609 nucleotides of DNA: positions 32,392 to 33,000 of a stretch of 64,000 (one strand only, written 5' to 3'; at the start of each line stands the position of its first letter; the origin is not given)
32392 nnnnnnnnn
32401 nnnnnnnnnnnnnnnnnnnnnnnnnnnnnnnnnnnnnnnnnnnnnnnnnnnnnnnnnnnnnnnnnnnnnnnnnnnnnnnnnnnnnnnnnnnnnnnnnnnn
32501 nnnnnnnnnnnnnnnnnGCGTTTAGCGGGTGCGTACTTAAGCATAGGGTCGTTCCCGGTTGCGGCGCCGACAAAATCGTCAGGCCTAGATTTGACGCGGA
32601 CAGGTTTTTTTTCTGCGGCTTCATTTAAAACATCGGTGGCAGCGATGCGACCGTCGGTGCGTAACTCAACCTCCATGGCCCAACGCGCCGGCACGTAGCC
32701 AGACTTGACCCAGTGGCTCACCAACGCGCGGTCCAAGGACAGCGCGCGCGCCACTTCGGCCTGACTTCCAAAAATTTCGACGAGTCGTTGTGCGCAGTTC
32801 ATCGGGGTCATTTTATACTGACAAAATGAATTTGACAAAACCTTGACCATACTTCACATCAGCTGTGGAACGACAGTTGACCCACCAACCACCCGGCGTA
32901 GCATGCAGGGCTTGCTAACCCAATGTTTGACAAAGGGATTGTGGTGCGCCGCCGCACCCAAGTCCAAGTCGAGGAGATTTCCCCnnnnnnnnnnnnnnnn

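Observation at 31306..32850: Cro/YdaS-type HTH domain fused in-frame to a class-V (AGXT-type) aminotransferase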

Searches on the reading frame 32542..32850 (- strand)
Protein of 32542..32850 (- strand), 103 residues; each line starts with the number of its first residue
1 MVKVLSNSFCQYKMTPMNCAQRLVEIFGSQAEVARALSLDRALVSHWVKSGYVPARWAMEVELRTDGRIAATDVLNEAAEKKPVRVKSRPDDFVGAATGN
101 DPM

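Call 3: search_protein_families(library=pfam, proteins=[window:32542-32850:-], max_evalue=1)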
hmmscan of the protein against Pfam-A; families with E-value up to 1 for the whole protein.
window:32542-32850:- (103 aa): 6 families
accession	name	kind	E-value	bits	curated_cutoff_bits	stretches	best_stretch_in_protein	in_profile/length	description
PF15943.11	YdaS_toxin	-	1.4e-09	38.1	30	1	21-75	2-57/65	Bacterial toxin YdaS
PF14549.12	P22_Cro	-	1.1e-07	32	30.2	1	22-72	4-52/60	DNA-binding transcriptional regulator Cro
PF06322.17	Phage_NinH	-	0.00072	19.9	29.8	1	22-49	11-38/60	Phage NinH protein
PF07022.19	Phage_CI_repr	-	0.0076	17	22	1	22-69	5-54/65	Bacteriophage CI repressor helix-turn-helix domain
PF00984.24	UDPG_MGDP_dh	-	0.011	16.3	25.4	1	1-51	5-56/94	UDP-glucose/GDP-mannose dehydrogenase family, central domain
PF20987.3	I-TevI_DNA-bd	-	0.037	14.3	27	1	26-50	20-44/51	Intron-encoded endonuclease 1, DNA-binding domain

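Call 4: search_protein_families(library=ncbifam, proteins=[window:32542-32850:-], max_evalue=1)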
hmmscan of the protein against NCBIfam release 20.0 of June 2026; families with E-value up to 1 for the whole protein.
window:32542-32850:- (103 aa): 3 families
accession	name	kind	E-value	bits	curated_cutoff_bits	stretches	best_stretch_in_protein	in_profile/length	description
NF046037.1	carphisopro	domain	1.2e-07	31.8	38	1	20-61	1-42/54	carph-isopro domain-containing protein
NF007282.0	PRK09744.1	subfamily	0.028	14.7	130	1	24-62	7-43/75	DNA-binding transcriptional regulator DicC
TIGR03868.1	F420-O_ABCperi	hypoth_equivalog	0.032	13.5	392.4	1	8-61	5-58/287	putative F420-0 ABC transporter substrate-binding protein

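Call 7: find_homologous_proteins(query=window:32548-32802:-, max_evalue=0.001)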
Query seq(85 aa) (85 aa): 145 proteins with E <= 0.001 among 154 candidates; the best 120 are listed.
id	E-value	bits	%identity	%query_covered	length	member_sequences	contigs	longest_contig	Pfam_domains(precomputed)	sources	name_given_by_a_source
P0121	2.2e-49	182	78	92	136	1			PF14549.13,PF15943.12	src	-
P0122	1.7e-36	141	78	100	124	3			PF14549.13,PF15943.12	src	-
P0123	1.1e-32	129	76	94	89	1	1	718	PF14549.13,PF15943.12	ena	-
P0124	4.1e-32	127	75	100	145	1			PF14549.13,PF15943.12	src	-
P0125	1.4e-31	126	73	100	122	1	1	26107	PF14549.13,PF15943.12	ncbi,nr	ncbi:MAG: helix-turn-helix domain-containing protein, partial [Betaproteobacteria bacterium]|nr:heli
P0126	1.6e-31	125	75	94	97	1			PF14549.13,PF15943.12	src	-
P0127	1.8e-31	125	75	94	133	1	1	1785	PF15943.12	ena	-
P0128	2.1e-31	125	78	92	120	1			PF14549.13,PF15943.12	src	-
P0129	7.2e-31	123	72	100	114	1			PF14549.13,PF15943.12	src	-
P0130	1.4e-30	122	77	92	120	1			PF14549.13,PF15943.12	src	-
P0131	1.6e-30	122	76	92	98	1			PF14549.13,PF15943.12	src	-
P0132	1.8e-30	122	78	92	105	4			PF14549.13,PF15943.12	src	-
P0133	2.0e-30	122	76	92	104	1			PF14549.13,PF15943.12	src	-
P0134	3.7e-30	121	71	100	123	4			PF15943.12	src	-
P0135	4.2e-30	121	78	89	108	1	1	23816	PF14549.13,PF15943.12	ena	-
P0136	5.1e-30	121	77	92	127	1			PF14549.13,PF15943.12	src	-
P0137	5.5e-30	121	76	89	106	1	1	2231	PF14549.13,PF15943.12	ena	-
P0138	6.8e-30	120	77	92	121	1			PF14549.13,PF15943.12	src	-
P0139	7.5e-30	120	77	92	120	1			PF14549.13,PF15943.12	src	-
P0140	9.1e-30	120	68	100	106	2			PF15943.12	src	-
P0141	1.1e-29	120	72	94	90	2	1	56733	PF14549.13,PF15943.12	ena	-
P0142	1.1e-29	120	75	89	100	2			PF14549.13,PF15943.12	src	-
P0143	1.2e-29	119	76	88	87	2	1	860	PF15943.12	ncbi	-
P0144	1.5e-29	119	74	89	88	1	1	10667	PF14549.13,PF15943.12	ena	-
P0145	1.7e-29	119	74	95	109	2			PF14549.13,PF15943.12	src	-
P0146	3.3e-29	118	75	89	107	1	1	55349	PF14549.13,PF15943.12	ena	-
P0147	3.3e-29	118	68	100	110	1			PF14549.13,PF15943.12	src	-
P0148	3.4e-29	118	68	100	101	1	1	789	PF14549.13,PF15943.12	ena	-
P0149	3.7e-29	118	74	89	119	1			PF14549.13,PF15943.12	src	-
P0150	4.2e-29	118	68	100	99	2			PF14549.13,PF15943.12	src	-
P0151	4.9e-29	118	72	99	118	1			PF14549.13,PF15943.12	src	-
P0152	6.1e-29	117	75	89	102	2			PF14549.13,PF15943.12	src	-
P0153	6.7e-29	117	74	89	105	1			PF14549.13,PF15943.12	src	-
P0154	7.2e-29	117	75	88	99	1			PF14549.13,PF15943.12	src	-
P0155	1.0e-28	116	69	100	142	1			PF15943.12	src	-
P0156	1.1e-28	116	75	89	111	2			PF14549.13,PF15943.12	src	-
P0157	1.2e-28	116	69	100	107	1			PF14549.13,PF15943.12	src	-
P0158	1.2e-28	116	73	88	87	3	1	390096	PF14549.13,PF15943.12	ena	-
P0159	1.4e-28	116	72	89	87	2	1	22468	PF14549.13,PF15943.12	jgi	jgi:DNA-binding transcriptional regulator YdaS (Cro superfamily)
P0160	1.7e-28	116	68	100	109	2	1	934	PF14549.13,PF15943.12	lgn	-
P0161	2.0e-28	116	76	89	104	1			PF14549.13,PF15943.12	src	-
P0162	2.2e-28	115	72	88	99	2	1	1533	PF14549.13,PF15943.12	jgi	jgi:DNA-binding transcriptional regulator YdaS (Cro superfamily)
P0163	3.3e-28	115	72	89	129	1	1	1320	PF15943.12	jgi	jgi:hypothetical protein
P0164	3.3e-28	115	67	100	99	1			PF14549.13,PF15943.12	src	-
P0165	3.9e-28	115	67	95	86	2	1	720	PF15943.12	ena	-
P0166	3.9e-28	115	72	89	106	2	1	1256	PF14549.13,PF15943.12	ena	-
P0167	4.1e-28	115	67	99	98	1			PF14549.13,PF15943.12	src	-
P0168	4.3e-28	114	74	89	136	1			PF14549.13,PF15943.12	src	-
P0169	4.3e-28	114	68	95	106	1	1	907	PF15943.12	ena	-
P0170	5.9e-28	114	72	88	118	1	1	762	PF14549.13,PF15943.12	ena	-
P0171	6.4e-28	114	68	100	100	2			PF14549.13,PF15943.12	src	-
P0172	7.3e-28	114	75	89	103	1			PF14549.13,PF15943.12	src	-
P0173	8.9e-28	113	66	100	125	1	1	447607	PF15943.12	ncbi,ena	-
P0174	9.5e-28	113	74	89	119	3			PF14549.13,PF15943.12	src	-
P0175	1.3e-27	113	74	89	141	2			PF14549.13,PF15943.12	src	-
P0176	1.4e-27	113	74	89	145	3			PF14549.13,PF15943.12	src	-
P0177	1.6e-27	113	66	100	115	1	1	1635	PF14549.13,PF15943.12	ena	-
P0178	1.6e-27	113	72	89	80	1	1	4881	PF14549.13,PF15943.12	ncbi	ncbi:MAG: YdaS family helix-turn-helix protein, partial [Betaproteobacteria bacterium]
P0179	1.7e-27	113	65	100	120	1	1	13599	PF14549.13,PF15943.12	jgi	-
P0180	1.8e-27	113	66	100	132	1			PF14549.13,PF15943.12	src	-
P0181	1.9e-27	112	70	91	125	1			PF14549.13,PF15943.12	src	-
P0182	2.0e-27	112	65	100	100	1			PF14549.13,PF15943.12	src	-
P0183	2.5e-27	112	74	87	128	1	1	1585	PF14549.13,PF15943.12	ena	-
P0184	2.9e-27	112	67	100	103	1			PF15943.12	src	-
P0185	3.0e-27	112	65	100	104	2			PF14549.13,PF15943.12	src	-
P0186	3.0e-27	112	67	100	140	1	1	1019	PF15943.12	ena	-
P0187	4.3e-27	111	73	87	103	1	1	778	PF14549.13,PF15943.12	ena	-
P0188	5.5e-27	111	67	100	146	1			PF15943.12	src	-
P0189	6.3e-27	111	72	89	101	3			PF15943.12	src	-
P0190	6.7e-27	111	72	88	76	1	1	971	PF15943.12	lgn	-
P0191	6.8e-27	111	65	99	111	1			PF15943.12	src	-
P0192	7.0e-27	111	61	99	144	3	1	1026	PF14549.13,PF15943.12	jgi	jgi:DNA-binding transcriptional regulator YdaS (Cro superfamily)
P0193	7.3e-27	111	66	100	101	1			PF15943.12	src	-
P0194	7.8e-27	110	65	100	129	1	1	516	PF15943.12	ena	-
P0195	9.6e-27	110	65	100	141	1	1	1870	PF14549.13,PF15943.12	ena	-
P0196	1.1e-26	110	70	89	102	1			PF14549.13,PF15943.12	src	-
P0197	1.7e-26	109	70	87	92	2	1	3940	PF14549.13,PF15943.12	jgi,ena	jgi:DNA-binding transcriptional regulator YdaS (Cro superfamily)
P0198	1.8e-26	109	64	99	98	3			PF14549.13,PF15943.12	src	-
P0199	1.8e-26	109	71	89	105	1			PF14549.13,PF15943.12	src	-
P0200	1.8e-26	109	69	88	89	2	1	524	PF14549.13,PF15943.12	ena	-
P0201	2.2e-26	109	70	89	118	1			PF14549.13,PF15943.12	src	-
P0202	2.6e-26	109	70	89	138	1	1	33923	PF14549.13,PF15943.12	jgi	jgi:hypothetical protein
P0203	3.0e-26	109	64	100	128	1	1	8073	PF15943.12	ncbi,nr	ncbi:MAG: helix-turn-helix domain-containing protein, partial [Betaproteobacteria bacterium]|nr:heli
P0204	4.0e-26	108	71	88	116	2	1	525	PF14549.13,PF15943.12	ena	-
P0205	6.9e-26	107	70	89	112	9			PF14549.13,PF15943.12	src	-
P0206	1.5e-25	106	68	89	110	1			PF15943.12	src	-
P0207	2.1e-25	106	65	94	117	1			PF14549.13,PF15943.12,PF07022.20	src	-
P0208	3.1e-25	105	71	86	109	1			PF14549.13,PF15943.12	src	-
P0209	8.5e-25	104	62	99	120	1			PF14549.13,PF15943.12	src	-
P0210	1.3e-24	103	71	81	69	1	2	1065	PF14549.13,PF15943.12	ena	-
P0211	2.9e-24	102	63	100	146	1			PF15943.12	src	-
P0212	3.5e-24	102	72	72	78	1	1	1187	PF14549.13,PF15943.12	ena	-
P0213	1.0e-23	101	70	82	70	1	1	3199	PF14549.13,PF15943.12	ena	-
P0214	2.1e-23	100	81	73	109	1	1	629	PF14549.13,PF15943.12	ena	-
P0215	3.6e-23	99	71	82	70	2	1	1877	PF14549.13,PF15943.12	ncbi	-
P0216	5.8e-23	98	69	82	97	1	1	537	PF14549.13,PF15943.12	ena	-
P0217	1.4e-22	97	67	85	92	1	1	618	PF14549.13,PF15943.12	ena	-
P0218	1.7e-22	97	73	73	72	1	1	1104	PF14549.13,PF15943.12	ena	-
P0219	3.0e-22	96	69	80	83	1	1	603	PF14549.13,PF15943.12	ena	-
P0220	3.4e-22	96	60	100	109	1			PF14549.13,PF15943.12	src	-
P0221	7.3e-22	95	77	72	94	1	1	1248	PF15943.12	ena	-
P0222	8.0e-22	95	78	74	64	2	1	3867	PF14549.13,PF15943.12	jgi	-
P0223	8.4e-22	94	69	79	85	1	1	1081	PF15943.12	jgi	jgi:DNA-binding transcriptional regulator YdaS (Cro superfamily)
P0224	1.0e-21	94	69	79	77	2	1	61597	PF14549.13,PF15943.12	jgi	jgi:DNA-binding transcriptional regulator YdaS (Cro superfamily)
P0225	9.5e-21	91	75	67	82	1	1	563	PF14549.13,PF15943.12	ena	-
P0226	1.2e-20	91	72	75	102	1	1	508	PF14549.13,PF15943.12,PF00346.25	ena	-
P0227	1.5e-20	91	79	66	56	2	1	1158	PF14549.13,PF15943.12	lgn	-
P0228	2.1e-20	90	71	73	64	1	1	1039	PF15943.12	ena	-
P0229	2.3e-20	90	79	67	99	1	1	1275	PF14549.13,PF15943.12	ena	-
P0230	2.9e-20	90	75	69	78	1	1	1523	PF14549.13,PF15943.12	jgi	jgi:DNA-binding transcriptional regulator YdaS (Cro superfamily)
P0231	3.7e-20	89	71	73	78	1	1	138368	PF14549.13,PF15943.12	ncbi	-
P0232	5.2e-20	89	73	71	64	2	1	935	PF14549.13,PF15943.12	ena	-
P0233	1.0e-19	88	76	68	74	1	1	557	PF14549.13,PF15943.12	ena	-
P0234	2.4e-19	87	72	71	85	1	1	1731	PF14549.13,PF15943.12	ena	-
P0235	4.5e-19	86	79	62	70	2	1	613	PF14549.13,PF15943.12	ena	-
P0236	4.9e-19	86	74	68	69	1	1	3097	PF14549.13,PF15943.12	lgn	-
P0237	5.6e-19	85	59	86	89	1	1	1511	PF14549.13,PF15943.12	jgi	-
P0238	8.3e-19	85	74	67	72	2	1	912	PF14549.13,PF15943.12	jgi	-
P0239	1.1e-18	85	61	82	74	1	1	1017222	PF14549.13,PF15943.12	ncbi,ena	-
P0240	1.4e-18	84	75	67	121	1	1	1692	PF14549.13,PF15943.12,PF00005.34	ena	-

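Call 9: find_encoding_contigs(protein=P0158, flank=6000, max_places=3)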
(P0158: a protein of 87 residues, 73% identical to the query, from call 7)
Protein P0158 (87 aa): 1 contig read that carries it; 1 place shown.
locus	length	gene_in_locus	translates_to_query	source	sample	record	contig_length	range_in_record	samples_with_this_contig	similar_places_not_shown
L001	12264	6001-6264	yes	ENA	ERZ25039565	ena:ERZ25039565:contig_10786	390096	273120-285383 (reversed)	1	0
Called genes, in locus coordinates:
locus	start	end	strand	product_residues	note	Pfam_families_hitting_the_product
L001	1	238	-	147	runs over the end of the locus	PF02696:SelO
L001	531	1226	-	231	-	PF13302:Acetyltransf_3, PF00583:Acetyltransf_1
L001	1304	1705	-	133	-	-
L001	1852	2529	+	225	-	-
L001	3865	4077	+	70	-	PF13561:adh_short_C2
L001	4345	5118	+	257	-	PF01171:ATP_bind_3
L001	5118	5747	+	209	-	-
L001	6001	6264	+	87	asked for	PF14549:P22_Cro (weak), PF15943:YdaS_toxin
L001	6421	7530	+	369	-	PF00266:Aminotran_5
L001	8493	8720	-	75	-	PF00325:Crp (faint), PF13545:HTH_Crp_2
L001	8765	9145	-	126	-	PF00027:cNMP_binding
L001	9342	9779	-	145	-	PF01769:MgtE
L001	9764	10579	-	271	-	-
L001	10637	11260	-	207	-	PF02219:MTHFR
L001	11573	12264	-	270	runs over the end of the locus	PF05221:AdoHcyase, PF00670:AdoHcyase_NAD, PF02826:2-Hacid_dh_C (weak)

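Call 10: find_encoding_contigs(protein=P0239, flank=6000, max_places=3)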
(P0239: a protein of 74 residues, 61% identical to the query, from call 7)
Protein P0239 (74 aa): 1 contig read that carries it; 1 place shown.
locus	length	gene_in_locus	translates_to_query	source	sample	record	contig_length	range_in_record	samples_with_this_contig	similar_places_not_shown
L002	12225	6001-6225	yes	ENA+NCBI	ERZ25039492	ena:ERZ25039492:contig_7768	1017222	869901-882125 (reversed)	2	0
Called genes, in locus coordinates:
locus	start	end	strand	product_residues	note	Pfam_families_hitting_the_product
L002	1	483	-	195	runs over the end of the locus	PF07690:MFS_1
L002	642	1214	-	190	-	PF07690:MFS_1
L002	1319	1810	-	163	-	PF02875:Mur_ligase_C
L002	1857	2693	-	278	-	PF01225:Mur_ligase, PF08245:Mur_ligase_M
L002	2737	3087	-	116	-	PF02636:Methyltransf_28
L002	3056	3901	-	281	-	PF02636:Methyltransf_28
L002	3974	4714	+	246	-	PF00106:adh_short, PF08659:KR (weak), PF23441:SDR, PF13561:adh_short_C2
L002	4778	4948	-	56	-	-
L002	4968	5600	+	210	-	PF01171:ATP_bind_3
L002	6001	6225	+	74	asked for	PF14549:P22_Cro, PF15943:YdaS_toxin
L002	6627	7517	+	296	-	PF00266:Aminotran_5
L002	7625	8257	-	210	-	-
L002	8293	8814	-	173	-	PF02219:MTHFR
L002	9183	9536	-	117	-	PF00670:AdoHcyase_NAD (weak), PF05221:AdoHcyase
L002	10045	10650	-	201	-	PF05221:AdoHcyase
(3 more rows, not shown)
